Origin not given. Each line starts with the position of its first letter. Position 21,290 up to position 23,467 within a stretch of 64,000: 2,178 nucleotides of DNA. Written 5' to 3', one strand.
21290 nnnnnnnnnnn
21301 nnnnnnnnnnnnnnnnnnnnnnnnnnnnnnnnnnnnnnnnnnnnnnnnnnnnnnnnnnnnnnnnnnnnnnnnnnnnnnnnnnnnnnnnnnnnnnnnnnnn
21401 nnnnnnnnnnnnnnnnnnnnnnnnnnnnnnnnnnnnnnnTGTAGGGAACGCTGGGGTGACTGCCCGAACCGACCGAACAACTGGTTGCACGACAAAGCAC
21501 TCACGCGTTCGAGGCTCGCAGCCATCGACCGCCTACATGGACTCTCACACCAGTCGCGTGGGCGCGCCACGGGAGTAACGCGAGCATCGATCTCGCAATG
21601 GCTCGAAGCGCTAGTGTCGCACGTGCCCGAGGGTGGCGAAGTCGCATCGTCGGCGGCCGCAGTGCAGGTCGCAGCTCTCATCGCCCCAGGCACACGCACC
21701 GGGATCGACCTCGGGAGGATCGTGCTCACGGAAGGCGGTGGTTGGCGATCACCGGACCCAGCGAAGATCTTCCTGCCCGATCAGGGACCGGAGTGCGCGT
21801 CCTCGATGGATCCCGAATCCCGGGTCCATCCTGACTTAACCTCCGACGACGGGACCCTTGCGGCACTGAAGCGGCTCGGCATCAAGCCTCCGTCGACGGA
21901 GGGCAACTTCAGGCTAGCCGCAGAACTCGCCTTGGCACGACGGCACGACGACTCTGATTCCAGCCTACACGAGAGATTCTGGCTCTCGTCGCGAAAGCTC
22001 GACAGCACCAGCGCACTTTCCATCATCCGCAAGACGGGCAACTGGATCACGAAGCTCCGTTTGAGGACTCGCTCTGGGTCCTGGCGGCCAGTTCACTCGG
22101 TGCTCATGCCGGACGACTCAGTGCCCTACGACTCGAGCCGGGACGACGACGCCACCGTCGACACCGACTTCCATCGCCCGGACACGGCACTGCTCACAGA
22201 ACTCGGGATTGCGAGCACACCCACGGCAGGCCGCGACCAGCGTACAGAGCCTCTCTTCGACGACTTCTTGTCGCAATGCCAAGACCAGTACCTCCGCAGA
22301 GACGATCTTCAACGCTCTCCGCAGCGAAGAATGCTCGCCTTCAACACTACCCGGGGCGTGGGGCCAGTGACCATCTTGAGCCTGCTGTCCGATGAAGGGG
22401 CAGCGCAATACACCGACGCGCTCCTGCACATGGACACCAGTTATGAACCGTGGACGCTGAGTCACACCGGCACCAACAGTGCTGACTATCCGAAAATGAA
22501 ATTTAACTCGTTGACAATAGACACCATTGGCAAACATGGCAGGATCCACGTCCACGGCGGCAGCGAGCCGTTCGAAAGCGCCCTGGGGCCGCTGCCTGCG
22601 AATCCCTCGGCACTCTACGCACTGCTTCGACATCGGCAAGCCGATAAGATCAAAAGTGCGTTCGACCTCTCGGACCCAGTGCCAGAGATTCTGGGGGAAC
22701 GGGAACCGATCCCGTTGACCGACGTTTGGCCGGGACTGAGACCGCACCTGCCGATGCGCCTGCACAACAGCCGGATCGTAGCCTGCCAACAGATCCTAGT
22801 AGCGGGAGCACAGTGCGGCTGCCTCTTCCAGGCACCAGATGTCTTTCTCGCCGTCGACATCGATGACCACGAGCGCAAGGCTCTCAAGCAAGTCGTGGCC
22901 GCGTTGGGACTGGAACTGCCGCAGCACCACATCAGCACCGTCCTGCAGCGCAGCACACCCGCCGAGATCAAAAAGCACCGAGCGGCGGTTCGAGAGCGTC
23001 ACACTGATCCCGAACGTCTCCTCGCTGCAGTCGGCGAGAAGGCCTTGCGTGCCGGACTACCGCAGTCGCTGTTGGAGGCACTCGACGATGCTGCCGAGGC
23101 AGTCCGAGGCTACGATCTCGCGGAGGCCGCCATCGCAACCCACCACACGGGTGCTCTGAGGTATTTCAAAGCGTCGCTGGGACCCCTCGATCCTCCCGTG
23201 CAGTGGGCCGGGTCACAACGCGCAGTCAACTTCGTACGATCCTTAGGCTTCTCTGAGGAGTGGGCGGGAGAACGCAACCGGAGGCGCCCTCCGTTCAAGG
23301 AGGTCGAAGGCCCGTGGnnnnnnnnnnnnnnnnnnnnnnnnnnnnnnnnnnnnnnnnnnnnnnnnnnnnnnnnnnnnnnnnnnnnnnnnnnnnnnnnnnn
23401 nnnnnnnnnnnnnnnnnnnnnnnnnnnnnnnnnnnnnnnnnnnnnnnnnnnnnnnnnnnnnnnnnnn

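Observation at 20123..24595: Intact 1490-aa GHKL(sacsin-like)-ATPase / SF2-helicase fusion in a decaying defence island: candidate uncharacterised defence effector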

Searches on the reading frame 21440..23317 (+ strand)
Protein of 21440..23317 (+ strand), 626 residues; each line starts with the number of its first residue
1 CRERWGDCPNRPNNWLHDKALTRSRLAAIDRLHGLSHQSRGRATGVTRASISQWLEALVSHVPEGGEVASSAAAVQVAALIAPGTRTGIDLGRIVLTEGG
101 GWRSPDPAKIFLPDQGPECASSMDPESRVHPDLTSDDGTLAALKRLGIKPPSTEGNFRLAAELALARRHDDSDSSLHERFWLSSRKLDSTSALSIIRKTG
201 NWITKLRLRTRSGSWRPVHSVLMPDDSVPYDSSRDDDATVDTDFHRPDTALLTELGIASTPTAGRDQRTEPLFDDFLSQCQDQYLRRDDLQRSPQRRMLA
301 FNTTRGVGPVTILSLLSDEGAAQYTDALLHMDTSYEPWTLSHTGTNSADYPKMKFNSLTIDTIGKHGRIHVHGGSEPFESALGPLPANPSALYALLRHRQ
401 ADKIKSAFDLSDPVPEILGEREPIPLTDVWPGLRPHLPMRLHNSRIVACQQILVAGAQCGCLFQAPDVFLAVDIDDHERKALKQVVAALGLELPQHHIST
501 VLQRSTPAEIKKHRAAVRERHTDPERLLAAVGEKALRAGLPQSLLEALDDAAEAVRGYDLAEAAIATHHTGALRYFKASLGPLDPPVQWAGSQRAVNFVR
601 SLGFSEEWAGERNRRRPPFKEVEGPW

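Call 40: search_protein_representatives(protein=window:21440-23317:+)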
Query: 626 residues. Proteins with E-value up to 0.001 (for the whole library): 541; up to 1e-10: 389; up to 1e-30: 162. The best 150 are listed.
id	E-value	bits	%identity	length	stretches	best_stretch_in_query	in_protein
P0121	9.0e-174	596.1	50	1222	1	4-626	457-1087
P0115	4.4e-163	560.7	48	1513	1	4-626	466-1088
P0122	1.4e-157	542.5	46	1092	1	3-625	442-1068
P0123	3.5e-155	534.7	45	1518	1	3-625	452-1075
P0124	3.7e-128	445.4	41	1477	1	3-626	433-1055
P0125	6.6e-123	428.0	47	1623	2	4-483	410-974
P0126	4.8e-121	421.9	42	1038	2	178-626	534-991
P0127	3.4e-114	399.2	46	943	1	3-486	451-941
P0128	1.2e-112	394.1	57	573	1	300-625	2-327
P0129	7.8e-110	384.8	38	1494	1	2-626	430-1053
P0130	1.1e-107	377.8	38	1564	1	4-626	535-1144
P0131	2.8e-106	373.1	40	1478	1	4-626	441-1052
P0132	9.4e-105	368.1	37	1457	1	5-624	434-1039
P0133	2.3e-103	363.5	40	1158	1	3-625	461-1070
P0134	1.2e-102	361.1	50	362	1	223-584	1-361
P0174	4.8e-58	213.8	31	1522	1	4-626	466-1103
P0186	3.7e-50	187.7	34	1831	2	3-396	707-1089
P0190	1.8e-49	185.5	32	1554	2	3-385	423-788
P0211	5.6e-43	164.0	30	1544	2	418-624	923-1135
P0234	4.3e-37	144.6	31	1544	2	3-394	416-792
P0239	1.4e-36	142.8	30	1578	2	3-412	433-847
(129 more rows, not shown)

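Call 41: search_protein_families(library=pfam, proteins=[P0190, P0211, P0186, P0239, P0129, P0174], max_evalue=0.001)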
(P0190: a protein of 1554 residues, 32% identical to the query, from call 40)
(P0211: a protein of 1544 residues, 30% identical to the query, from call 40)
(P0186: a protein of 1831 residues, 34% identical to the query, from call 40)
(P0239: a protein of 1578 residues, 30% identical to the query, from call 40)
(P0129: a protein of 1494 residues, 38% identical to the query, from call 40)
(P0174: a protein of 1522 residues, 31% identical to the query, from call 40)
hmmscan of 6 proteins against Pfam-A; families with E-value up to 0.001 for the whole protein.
P0190 (1554 aa): 4 families
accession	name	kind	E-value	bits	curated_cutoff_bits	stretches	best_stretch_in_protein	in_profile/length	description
PF04851.21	ResIII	-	8.3e-20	71.8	22.5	1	1151-1325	3-164/164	Type III restriction enzyme, res subunit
PF00270.35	DEAD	-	1.7e-13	51.1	26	1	1171-1324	13-161/167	DEAD/DEAH box helicase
PF00271.37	Helicase_C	-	5.2e-13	49.6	23.5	1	1408-1512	5-108/110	Helicase conserved C-terminal domain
PF25794.1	SACS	-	0.00056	20.2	32.8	0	107-134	94-121/247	Sacsin domain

P0211 (1544 aa): 4 families
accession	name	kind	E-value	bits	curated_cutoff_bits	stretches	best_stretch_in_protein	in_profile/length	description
PF04851.21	ResIII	-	4.4e-16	59.7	22.5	1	1142-1313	4-164/164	Type III restriction enzyme, res subunit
PF00271.37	Helicase_C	-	5e-16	59.4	23.5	1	1405-1502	11-108/110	Helicase conserved C-terminal domain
PF00270.35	DEAD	-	1.6e-11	44.7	26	1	1154-1312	9-161/167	DEAD/DEAH box helicase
PF25794.1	SACS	-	6.9e-05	23.2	32.8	1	80-132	68-121/247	Sacsin domain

P0186 (1831 aa): 4 families
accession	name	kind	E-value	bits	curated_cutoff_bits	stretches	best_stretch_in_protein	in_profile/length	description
PF04851.21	ResIII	-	7.1e-18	65.5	22.5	1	1436-1605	4-163/164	Type III restriction enzyme, res subunit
PF00270.35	DEAD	-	1.5e-15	57.8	26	1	1460-1606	18-162/167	DEAD/DEAH box helicase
PF00271.37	Helicase_C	-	1e-11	45.5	23.5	1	1702-1795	15-108/110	Helicase conserved C-terminal domain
PF25794.1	SACS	-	0.00052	20.3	32.8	0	365-480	66-186/247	Sacsin domain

P0239 (1578 aa): 4 families
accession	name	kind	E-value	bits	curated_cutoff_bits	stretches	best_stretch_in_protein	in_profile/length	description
PF04851.21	ResIII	-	2.1e-20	73.7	22.5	1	1179-1350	4-163/164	Type III restriction enzyme, res subunit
PF00270.35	DEAD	-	8.9e-16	58.5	26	1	1202-1351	15-162/167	DEAD/DEAH box helicase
PF00271.37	Helicase_C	-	1.3e-13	51.6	23.5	1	1436-1539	5-108/110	Helicase conserved C-terminal domain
PF25794.1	SACS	-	9.7e-06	26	32.8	1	113-149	94-130/247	Sacsin domain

P0129 (1494 aa): 6 families
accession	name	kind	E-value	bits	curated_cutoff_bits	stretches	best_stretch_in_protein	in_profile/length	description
PF04851.21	ResIII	-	6.2e-25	88.4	22.5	1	1057-1237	3-164/164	Type III restriction enzyme, res subunit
PF00271.37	Helicase_C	-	1.3e-14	54.8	23.5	1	1334-1434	10-108/110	Helicase conserved C-terminal domain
PF00270.35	DEAD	-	6.3e-13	49.2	26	1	1083-1236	16-161/167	DEAD/DEAH box helicase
PF18766.7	SWI2_SNF2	-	5.6e-10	39.7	26.7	1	1079-1247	16-166/221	SWI2/SNF2 ATPase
PF25794.1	SACS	-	5.4e-07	30.1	32.8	1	110-140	92-122/247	Sacsin domain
PF02518.31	HATPase_c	-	0.00079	20.3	26.4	0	57-131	4-84/111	Histidine kinase-, DNA gyrase B-, and HSP90-like ATPase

P0174 (1522 aa): 4 families
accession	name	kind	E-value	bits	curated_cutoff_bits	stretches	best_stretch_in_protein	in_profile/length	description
PF04851.21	ResIII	-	7e-25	88.3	22.5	1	1107-1284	3-164/164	Type III restriction enzyme, res subunit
PF00270.35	DEAD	-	2.9e-14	53.6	26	1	1121-1282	4-160/167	DEAD/DEAH box helicase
PF00271.37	Helicase_C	-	1.9e-13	51.1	23.5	1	1388-1485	11-108/110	Helicase conserved C-terminal domain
PF25794.1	SACS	-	0.001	19.4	32.8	0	120-171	76-128/247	Sacsin domain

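Call 42: search_protein_families(library=padloc, proteins=[P0190, P0211, P0186, P0239, P0129, P0174], max_evalue=0.00001)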
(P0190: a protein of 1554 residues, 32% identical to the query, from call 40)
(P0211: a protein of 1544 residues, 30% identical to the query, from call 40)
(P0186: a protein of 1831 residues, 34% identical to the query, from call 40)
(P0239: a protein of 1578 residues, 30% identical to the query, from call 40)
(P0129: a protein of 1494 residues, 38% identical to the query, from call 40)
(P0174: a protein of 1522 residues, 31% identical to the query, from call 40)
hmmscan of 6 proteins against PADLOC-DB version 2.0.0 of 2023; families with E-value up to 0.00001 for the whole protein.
P0190 (1554 aa): 15 families
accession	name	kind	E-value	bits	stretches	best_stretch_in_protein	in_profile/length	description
PDLC03964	TmtA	-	4.9e-54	181.9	1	15-475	12-453/1538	-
PDLC03971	TmtA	-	2.4e-37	126.1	1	15-398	16-449/1782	-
PDLC03965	TmtA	-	2e-33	113.6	1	53-563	33-458/1370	-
PDLC03968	TmtA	-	1.5e-31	107.1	1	54-402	79-419/1486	-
PDLC03966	TmtA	-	2.3e-28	96.6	1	49-405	42-427/1655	-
PDLC03972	TmtA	-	1.2e-25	87.8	1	52-407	43-396/1302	-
PDLC03970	TmtA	-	6.3e-18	62.1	1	53-125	65-134/1552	-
PDLC03659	mREase_IV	-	2.3e-15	53.5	1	1152-1542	217-577/945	Type IV methyl-directed restriction enzyme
PDLC03969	TmtA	-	2.5e-14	49.8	1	108-356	101-344/1563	-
PDLC02707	PbeA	-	2.5e-13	47.5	1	1407-1524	510-626/672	PbeA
PDLC03658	mREase_IV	-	7e-11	38.6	1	1423-1518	455-550/953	Type IV methyl-directed restriction enzyme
PDLC03047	REase_I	-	1.2e-06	24.6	0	1472-1516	662-706/1107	Type I restriction enzyme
PDLC03967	TmtA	-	1.5e-06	24.9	1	44-119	33-109/1063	-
PDLC02704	PbeA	-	5.5e-06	23.1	0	1435-1526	553-642/682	PbeA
PDLC03928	PsyrT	-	8.2e-06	22.4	0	1423-1513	245-335/689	-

P0211 (1544 aa): 17 families
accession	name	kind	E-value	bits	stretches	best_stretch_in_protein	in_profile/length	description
PDLC03964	TmtA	-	2.1e-48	163.3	1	12-437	10-425/1538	-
PDLC03971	TmtA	-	1.1e-41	140.4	1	14-519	16-574/1782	-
PDLC03965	TmtA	-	5.7e-29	98.8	1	51-587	32-559/1370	-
PDLC03972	TmtA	-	3.9e-26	89.5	1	51-410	43-400/1302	-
PDLC03968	TmtA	-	6.1e-25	85.1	1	53-406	79-424/1486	-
PDLC03966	TmtA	-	6.3e-25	85.2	1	48-400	42-423/1655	-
PDLC02707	PbeA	-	6.6e-20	69.2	2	1399-1517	512-629/672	PbeA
PDLC03970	TmtA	-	4.3e-18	62.7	1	52-120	65-131/1552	-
PDLC02704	PbeA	-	3.1e-13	47.1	1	1423-1517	551-643/682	PbeA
PDLC03659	mREase_IV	-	7.4e-11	38.6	1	1149-1503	226-553/945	Type IV methyl-directed restriction enzyme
PDLC03969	TmtA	-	4.1e-10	35.9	1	107-356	102-346/1563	-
PDLC02870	DpdF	-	4e-08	30.2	1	1410-1502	227-319/534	DpdF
PDLC03658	mREase_IV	-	5.7e-08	28.9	1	1413-1507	455-549/953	Type IV methyl-directed restriction enzyme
PDLC02864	DpdF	-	1.5e-07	28.6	1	1395-1502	220-327/610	DpdF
PDLC03967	TmtA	-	1.8e-07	28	1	39-117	29-109/1063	-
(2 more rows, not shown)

P0186 (1831 aa): 12 families
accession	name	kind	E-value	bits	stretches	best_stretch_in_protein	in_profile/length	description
PDLC03964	TmtA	-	4.3e-58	195.4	1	310-814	22-519/1538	-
PDLC03971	TmtA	-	5.2e-38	128.3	1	329-646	49-415/1782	-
PDLC03966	TmtA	-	1.6e-29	100.4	1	336-696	44-434/1655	-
PDLC03965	TmtA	-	1.5e-28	97.4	1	338-703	33-412/1370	-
PDLC03968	TmtA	-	2.2e-25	86.6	1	339-803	79-530/1486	-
PDLC03972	TmtA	-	2.6e-25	86.7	1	337-828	43-539/1302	-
PDLC03970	TmtA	-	6e-19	65.5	1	336-408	63-132/1552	-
PDLC03969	TmtA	-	8.3e-17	58.1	1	394-694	102-404/1563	-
PDLC02707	PbeA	-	3.1e-15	53.8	1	1690-1810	510-629/672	PbeA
PDLC03659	mREase_IV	-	2e-13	47.1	1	1452-1797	235-554/945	Type IV methyl-directed restriction enzyme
PDLC03658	mREase_IV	-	2.5e-09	33.4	1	1706-1815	455-562/953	Type IV methyl-directed restriction enzyme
PDLC02704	PbeA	-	4.2e-09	33.4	1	1716-1810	552-643/682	PbeA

P0239 (1578 aa): 13 families
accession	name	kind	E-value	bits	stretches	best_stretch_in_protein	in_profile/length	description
PDLC03964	TmtA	-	3.5e-50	169.1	1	28-543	21-516/1538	-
PDLC03965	TmtA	-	2.5e-32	109.9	1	56-436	33-419/1370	-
PDLC03971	TmtA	-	1.5e-28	96.9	1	22-383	30-423/1782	-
PDLC03972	TmtA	-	2.6e-27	93.4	1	47-624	32-608/1302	-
PDLC03966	TmtA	-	2.8e-26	89.7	1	50-422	39-434/1655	-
PDLC03968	TmtA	-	1.6e-18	63.8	1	11-404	34-404/1486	-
PDLC02707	PbeA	-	1.6e-15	54.8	2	1436-1539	511-616/672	PbeA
PDLC03970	TmtA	-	2.3e-14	50.3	1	39-128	50-131/1552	-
PDLC03659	mREase_IV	-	4.2e-14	49.4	1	1203-1539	241-552/945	Type IV methyl-directed restriction enzyme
PDLC03658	mREase_IV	-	6.4e-12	42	1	1208-1541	249-546/953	Type IV methyl-directed restriction enzyme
PDLC02704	PbeA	-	9.4e-10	35.6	0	1460-1539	551-630/682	PbeA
PDLC03969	TmtA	-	8.5e-08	28.2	1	114-342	101-313/1563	-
PDLC00174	HamB1|HamB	-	6.6e-06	22.2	1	1206-1317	323-430/1163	DEAD-box helicase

P0129 (1494 aa): 21 families
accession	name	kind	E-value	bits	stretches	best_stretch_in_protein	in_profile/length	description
PDLC03964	TmtA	-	5.7e-55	185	1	19-567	11-542/1538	-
PDLC03965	TmtA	-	2.3e-28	96.8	1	57-643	32-505/1370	-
PDLC03971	TmtA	-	1e-27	94.2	1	9-488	11-530/1782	-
PDLC03972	TmtA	-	1.2e-25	87.8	1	57-413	43-399/1302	-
PDLC02707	PbeA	-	1.3e-24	84.8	2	1081-1254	268-432/672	PbeA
PDLC03968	TmtA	-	2.4e-24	83.2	1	18-419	39-425/1486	-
PDLC03966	TmtA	-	2.4e-22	76.7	1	54-386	42-406/1655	-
PDLC03969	TmtA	-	2.6e-19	66.4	1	111-359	99-344/1563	-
PDLC02704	PbeA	-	2.3e-16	57.5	2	1081-1253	270-436/682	PbeA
PDLC03659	mREase_IV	-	1.2e-13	47.9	1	1079-1435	237-553/945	Type IV methyl-directed restriction enzyme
PDLC03658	mREase_IV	-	9.8e-12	41.4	1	1316-1446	424-554/953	Type IV methyl-directed restriction enzyme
PDLC02870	DpdF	-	5.1e-10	36.5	1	1327-1434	212-319/534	DpdF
PDLC03970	TmtA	-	5.7e-09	32.4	1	57-131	64-135/1552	-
PDLC03047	REase_I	-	5.8e-09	32.2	0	1081-1237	363-493/1107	Type I restriction enzyme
PDLC01439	typeIV_DinG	-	1.2e-07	28.8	1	1336-1415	400-477/575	CAS-IV-A; associated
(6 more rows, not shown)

P0174 (1522 aa): 23 families
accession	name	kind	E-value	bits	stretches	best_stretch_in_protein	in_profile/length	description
PDLC03964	TmtA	-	2.5e-46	156.4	1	40-450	7-418/1538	-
PDLC03971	TmtA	-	5.9e-34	114.9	1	64-390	38-405/1782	-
PDLC03968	TmtA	-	5.3e-28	95.3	1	81-441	76-424/1486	-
PDLC02707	PbeA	-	1.7e-19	67.9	2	1378-1485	508-616/672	PbeA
PDLC03966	TmtA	-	2.1e-19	66.9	1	68-445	31-434/1655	-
PDLC03965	TmtA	-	2.4e-19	66.9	1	79-444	29-403/1370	-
PDLC03659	mREase_IV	-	9.8e-17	58.1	2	1375-1486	442-553/945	Type IV methyl-directed restriction enzyme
PDLC03972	TmtA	-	5.2e-15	52.6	1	82-444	43-399/1302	-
PDLC03658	mREase_IV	-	1e-11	41.3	1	1369-1490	429-549/953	Type IV methyl-directed restriction enzyme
PDLC02870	DpdF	-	1.5e-10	38.2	1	1386-1485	222-319/534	DpdF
PDLC03969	TmtA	-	8.4e-10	34.8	1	137-390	100-344/1563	-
PDLC02704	PbeA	-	1.9e-09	34.5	0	1392-1485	530-630/682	PbeA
PDLC03970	TmtA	-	2e-09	34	1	84-157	66-136/1552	-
PDLC03047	REase_I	-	2.6e-08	30.1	0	1128-1286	360-495/1107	Type I restriction enzyme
PDLC01439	typeIV_DinG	-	5.5e-08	29.9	1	1375-1468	391-481/575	CAS-IV-A; associated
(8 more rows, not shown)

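Call 43: find_homologous_proteins(query=P0190, max_evalue=1e-10)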
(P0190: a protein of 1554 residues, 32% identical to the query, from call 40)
Query P0190 (1554 aa): 2144 proteins with E <= 1e-10 among 8000 candidates; the best 120 are listed.
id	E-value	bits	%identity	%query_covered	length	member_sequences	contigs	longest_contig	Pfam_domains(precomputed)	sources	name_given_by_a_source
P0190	0.0e+0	3541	100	100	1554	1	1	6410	PF00270.36,PF00271.38,PF04851.22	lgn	-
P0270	0.0e+0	3103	87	100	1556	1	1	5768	PF00270.36,PF00271.38,PF04851.22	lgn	-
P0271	0.0e+0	1357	43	100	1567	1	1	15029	PF00270.36,PF00271.38,PF04851.22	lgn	-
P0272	0.0e+0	1316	43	99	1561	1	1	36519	PF00270.36,PF00271.38,PF04851.22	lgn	-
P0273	0.0e+0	1311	45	99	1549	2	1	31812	PF00270.36,PF00271.38,PF04851.22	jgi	-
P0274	0.0e+0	1311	43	99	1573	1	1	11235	PF00270.36,PF18766.8,PF00271.38,PF04851.22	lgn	-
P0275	0.0e+0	1311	44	99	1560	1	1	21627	PF00270.36,PF00271.38,PF04851.22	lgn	-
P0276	0.0e+0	1305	43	99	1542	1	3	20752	PF00270.36,PF00271.38,PF04851.22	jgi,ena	jgi:superfamily II DNA or RNA helicase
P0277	0.0e+0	1302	42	99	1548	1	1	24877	PF00270.36,PF00271.38,PF04851.22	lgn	-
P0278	0.0e+0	1301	42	99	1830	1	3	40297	PF00270.36,PF00271.38,PF04851.22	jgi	-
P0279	0.0e+0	1300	44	98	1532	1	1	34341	PF00270.36,PF00271.38,PF04851.22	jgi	jgi:superfamily II DNA or RNA helicase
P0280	0.0e+0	1298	43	99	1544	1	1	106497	PF00270.36,PF00271.38,PF04851.22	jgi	jgi:superfamily II DNA or RNA helicase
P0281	0.0e+0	1296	42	99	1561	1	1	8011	PF00270.36,PF18766.8,PF00271.38,PF04851.22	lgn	-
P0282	0.0e+0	1287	43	100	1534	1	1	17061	PF00270.36,PF00271.38,PF25794.2,PF04851.22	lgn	-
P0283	0.0e+0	1286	44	99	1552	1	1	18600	PF00270.36,PF00271.38,PF04851.22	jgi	jgi:superfamily II DNA or RNA helicase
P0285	0.0e+0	1280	43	99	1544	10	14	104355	PF00270.36,PF00271.38,PF04851.22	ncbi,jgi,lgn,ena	ncbi:MAG: DEAD/DEAH box helicase family protein [Bryobacteraceae bacterium]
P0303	0.0e+0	1247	42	99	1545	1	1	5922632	PF00270.36,PF18766.8,PF00271.38,PF04851.22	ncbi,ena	-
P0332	0.0e+0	1219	41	99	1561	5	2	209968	PF00270.36,PF00271.38,PF04851.22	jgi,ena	jgi:superfamily II DNA or RNA helicase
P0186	0.0e+0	1206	39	99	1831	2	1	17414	PF00270.36,PF00271.38,PF04851.22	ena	-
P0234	0.0e+0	1200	41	99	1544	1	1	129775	PF00270.36,PF18766.8,PF00271.38,PF04851.22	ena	-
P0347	0.0e+0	1197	41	99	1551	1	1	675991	PF00270.36,PF18766.8,PF00271.38,PF04851.22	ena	-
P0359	0.0e+0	1187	41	99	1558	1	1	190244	PF00270.36,PF00271.38,PF04851.22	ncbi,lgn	-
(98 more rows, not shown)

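Call 90: find_encoding_contigs(protein=P0285, flank=6000, max_places=3)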
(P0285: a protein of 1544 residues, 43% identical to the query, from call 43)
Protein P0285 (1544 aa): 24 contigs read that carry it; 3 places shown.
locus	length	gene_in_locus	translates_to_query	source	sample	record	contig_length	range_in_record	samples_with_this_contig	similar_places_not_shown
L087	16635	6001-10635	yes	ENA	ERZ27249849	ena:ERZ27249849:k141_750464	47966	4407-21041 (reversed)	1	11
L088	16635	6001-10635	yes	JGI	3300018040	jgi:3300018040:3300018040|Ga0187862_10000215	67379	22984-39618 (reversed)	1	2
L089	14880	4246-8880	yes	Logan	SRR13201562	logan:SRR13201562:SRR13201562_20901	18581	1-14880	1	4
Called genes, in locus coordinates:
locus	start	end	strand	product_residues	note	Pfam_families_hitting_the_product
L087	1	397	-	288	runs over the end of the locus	-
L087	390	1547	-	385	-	-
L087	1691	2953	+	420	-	PF01381:HTH_3, PF12844:HTH_19 (weak), PF13560:HTH_31, PF06114:Peptidase_M78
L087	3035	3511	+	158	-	-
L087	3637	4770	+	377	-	PF00145:DNA_methylase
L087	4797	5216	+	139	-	PF03852:Vsr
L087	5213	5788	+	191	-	-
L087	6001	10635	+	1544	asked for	PF00270:DEAD, PF04851:ResIII, PF00271:Helicase_C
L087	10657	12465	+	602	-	PF00580:UvrD-helicase, PF01443:Viral_helicase1 (faint), PF13086:AAA_11 (weak), PF13245:AAA_19, PF00580:UvrD-helicase, PF13361:UvrD_C, PF13538:UvrD_C_2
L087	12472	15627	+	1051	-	PF00271:Helicase_C (weak)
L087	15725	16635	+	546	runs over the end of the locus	PF09369:MZB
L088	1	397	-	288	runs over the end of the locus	-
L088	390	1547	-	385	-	-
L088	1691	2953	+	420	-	PF01381:HTH_3, PF12844:HTH_19 (weak), PF13560:HTH_31, PF06114:Peptidase_M78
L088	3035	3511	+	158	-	PF11848:DUF3368 (faint)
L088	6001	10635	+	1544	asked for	PF00270:DEAD, PF04851:ResIII, PF00271:Helicase_C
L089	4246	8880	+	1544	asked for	PF00270:DEAD, PF04851:ResIII, PF00271:Helicase_C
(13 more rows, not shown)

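Call 91: find_encoding_contigs(protein=P0303, flank=6000, max_places=2)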
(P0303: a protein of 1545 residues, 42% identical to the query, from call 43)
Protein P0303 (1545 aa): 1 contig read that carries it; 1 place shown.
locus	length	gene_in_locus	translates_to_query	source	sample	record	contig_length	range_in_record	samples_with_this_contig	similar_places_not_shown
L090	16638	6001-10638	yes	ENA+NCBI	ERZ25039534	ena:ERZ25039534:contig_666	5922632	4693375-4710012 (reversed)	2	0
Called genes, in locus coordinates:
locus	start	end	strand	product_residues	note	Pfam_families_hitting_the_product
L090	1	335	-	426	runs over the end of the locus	PF00149:Metallophos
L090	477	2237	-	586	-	PF00156:Pribosyltran (weak)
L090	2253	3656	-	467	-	-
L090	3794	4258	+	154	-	PF03852:Vsr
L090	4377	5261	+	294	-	PF00145:DNA_methylase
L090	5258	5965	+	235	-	-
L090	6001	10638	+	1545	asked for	PF00270:DEAD, PF04851:ResIII, PF18766:SWI2_SNF2 (weak), PF00271:Helicase_C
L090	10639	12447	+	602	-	PF00580:UvrD-helicase, PF01443:Viral_helicase1 (faint), PF13245:AAA_19, PF00580:UvrD-helicase (weak), PF13361:UvrD_C, PF13538:UvrD_C_2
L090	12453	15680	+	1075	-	PF00271:Helicase_C (weak)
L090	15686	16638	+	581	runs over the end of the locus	PF09369:MZB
